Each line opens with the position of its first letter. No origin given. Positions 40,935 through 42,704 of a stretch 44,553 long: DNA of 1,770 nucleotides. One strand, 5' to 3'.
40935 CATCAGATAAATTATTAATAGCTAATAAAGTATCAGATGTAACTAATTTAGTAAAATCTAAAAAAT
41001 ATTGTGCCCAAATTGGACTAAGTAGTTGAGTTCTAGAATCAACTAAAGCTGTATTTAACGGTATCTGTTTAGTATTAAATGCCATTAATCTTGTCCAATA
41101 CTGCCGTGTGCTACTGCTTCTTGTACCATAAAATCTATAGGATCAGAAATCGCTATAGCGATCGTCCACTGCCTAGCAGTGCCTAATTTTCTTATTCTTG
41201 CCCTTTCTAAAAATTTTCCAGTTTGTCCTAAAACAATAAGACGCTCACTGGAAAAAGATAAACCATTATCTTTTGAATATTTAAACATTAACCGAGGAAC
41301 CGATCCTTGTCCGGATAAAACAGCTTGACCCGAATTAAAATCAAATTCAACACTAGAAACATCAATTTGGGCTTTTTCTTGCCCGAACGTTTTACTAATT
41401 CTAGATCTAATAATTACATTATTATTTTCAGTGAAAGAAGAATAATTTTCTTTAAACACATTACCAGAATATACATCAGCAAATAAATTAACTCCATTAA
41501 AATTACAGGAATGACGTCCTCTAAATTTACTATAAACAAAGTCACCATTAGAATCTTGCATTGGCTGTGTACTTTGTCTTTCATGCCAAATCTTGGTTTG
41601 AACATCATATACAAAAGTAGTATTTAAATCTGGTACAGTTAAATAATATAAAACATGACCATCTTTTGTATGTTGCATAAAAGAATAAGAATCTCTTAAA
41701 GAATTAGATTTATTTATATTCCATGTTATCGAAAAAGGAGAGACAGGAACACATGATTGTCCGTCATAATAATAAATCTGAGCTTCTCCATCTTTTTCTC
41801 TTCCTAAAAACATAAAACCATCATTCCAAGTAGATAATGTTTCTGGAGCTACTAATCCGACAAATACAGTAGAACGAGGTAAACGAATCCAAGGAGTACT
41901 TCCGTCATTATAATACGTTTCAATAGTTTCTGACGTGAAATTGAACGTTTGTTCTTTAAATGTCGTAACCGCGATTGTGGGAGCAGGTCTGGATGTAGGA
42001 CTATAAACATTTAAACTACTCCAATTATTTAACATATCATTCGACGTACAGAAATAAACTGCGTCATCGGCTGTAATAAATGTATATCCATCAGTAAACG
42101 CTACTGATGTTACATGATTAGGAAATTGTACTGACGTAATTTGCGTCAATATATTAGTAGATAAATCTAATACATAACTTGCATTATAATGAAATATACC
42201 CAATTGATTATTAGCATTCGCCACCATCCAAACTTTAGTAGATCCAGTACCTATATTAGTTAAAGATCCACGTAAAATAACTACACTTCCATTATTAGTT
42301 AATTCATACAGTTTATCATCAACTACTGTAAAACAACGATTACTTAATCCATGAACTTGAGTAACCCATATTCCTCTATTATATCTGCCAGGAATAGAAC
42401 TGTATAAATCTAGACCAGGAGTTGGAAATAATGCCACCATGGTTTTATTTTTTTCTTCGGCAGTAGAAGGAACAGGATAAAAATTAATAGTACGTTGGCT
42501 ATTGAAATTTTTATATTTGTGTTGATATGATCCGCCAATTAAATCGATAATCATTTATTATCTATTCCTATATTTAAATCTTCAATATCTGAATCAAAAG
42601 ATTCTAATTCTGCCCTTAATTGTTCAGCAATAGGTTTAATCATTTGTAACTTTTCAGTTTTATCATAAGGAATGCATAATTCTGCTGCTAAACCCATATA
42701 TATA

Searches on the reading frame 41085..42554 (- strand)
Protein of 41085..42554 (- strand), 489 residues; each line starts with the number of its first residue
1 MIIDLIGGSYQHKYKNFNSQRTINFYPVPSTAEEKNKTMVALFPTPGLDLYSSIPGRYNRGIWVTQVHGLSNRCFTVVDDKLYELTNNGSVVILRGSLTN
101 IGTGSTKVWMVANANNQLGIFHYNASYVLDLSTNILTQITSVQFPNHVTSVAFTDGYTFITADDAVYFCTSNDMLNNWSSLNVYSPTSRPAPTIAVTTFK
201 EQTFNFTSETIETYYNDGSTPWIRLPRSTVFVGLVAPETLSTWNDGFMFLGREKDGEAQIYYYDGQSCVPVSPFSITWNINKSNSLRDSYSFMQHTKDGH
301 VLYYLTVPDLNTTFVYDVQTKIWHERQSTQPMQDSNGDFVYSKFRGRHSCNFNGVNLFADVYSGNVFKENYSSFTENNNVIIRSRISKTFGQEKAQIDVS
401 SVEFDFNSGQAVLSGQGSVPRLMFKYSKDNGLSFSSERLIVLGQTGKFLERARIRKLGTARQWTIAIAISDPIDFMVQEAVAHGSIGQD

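Call 12: search_protein_families(library=phrogs, proteins=[window:41085-42554:-], max_evalue=0.001)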
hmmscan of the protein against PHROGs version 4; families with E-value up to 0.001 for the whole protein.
window:41085-42554:- (489 aa): 2 families
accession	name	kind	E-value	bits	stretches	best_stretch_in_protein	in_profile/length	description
phrog_578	-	connector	2.6e-67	228.4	1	3-479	6-464/486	head closure Hc3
phrog_19101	-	unknown function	1.2e-08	34.8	1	421-482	527-588/595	-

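Call 13: search_dna_similar(query=window:41085-42554:-, collection=phages, mode=protein, max_rows=15)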
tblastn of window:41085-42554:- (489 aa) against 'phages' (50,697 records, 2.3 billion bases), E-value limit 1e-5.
Records with a match: 43; places in all: 43; records where one place covers at least 80% of the query: 41.
Best place of each record, by identity: <60% 43.
By first word of the organism name: Vibrio 18; Caudoviricetes 8; Xylella 3; Phage 2; Thalassomonas 2; Rhodoferax 2; Shewanella 2; Bacteriophage 1; Xanthomonas 1; Pseudoalteromonas 1; and 3 more.
By host as written in the record: - 11; Vibrio crassostreae 10; Thalassomonas loyana LMG 22536 2; Rhodoferax sp. IMCC26218 2; Shewanella inventionis KX27 2; Vibrio tasmaniensis 2; Vibrio vulnificus 2; Xylella fastidiosa 2; and 10 more.
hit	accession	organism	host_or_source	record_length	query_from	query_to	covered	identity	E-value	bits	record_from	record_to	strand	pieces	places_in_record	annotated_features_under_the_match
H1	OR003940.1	Phage DSL-LC05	Gammaproteobacteria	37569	1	480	98%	27.9%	4e-43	169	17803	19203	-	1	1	packaged DNA stabilization protein | tail adaptor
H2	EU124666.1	Thalassomonas phage BA3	Thalassomonas loyana LMG 22536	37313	23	473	92%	28.0%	5e-42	166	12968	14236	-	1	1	hypothetical protein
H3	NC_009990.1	Thalassomonas phage BA3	Thalassomonas loyana LMG 22536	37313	23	473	92%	28.0%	5e-42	166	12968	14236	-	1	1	head closure Hc3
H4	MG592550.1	Vibrio phage 1.184.A._10N.286.49.A5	Vibrio cyclitrophicus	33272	23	473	92%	27.9%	5e-41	163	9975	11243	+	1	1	stabilization protein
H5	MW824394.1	Vibrio phage 41E34.2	Vibrio crassostreae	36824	23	473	92%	27.9%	3e-41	164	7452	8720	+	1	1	putative packaged DNA stabilization protein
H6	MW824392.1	Vibrio phage 34E29.1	Vibrio crassostreae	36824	23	473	92%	27.9%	3e-41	164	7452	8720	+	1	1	hypothetical protein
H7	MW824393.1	Vibrio phage 36E38.1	Vibrio crassostreae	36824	23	473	92%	27.9%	3e-41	164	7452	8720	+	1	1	packaged DNA stabilization protein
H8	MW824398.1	Vibrio phage 44E38.1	Vibrio crassostreae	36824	23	473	92%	27.9%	3e-41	164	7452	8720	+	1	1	stabilization protein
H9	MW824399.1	Vibrio phage 44E38.2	Vibrio crassostreae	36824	23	473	92%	27.9%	3e-41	164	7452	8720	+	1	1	hypothetical protein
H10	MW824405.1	Vibrio phage 75E35.1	Vibrio crassostreae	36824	23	473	92%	27.9%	3e-41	164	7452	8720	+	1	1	hypothetical protein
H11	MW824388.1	Vibrio phage 24E30.2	Vibrio crassostreae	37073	23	473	92%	27.9%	3e-41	164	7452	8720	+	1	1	hypothetical protein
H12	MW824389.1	Vibrio phage 24E35.2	Vibrio crassostreae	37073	23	473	92%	27.9%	3e-41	164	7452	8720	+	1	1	hypothetical protein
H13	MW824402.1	Vibrio phage 64E30.1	Vibrio crassostreae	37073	23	473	92%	27.9%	3e-41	164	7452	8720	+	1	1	hypothetical protein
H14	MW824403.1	Vibrio phage 66E30.1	Vibrio crassostreae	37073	23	473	92%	27.9%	3e-41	164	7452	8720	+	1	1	packaged DNA stabilization protein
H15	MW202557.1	Caudoviricetes sp.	Manatee Spring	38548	1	480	98%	26.1%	2e-40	161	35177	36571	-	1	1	phage stabilization protein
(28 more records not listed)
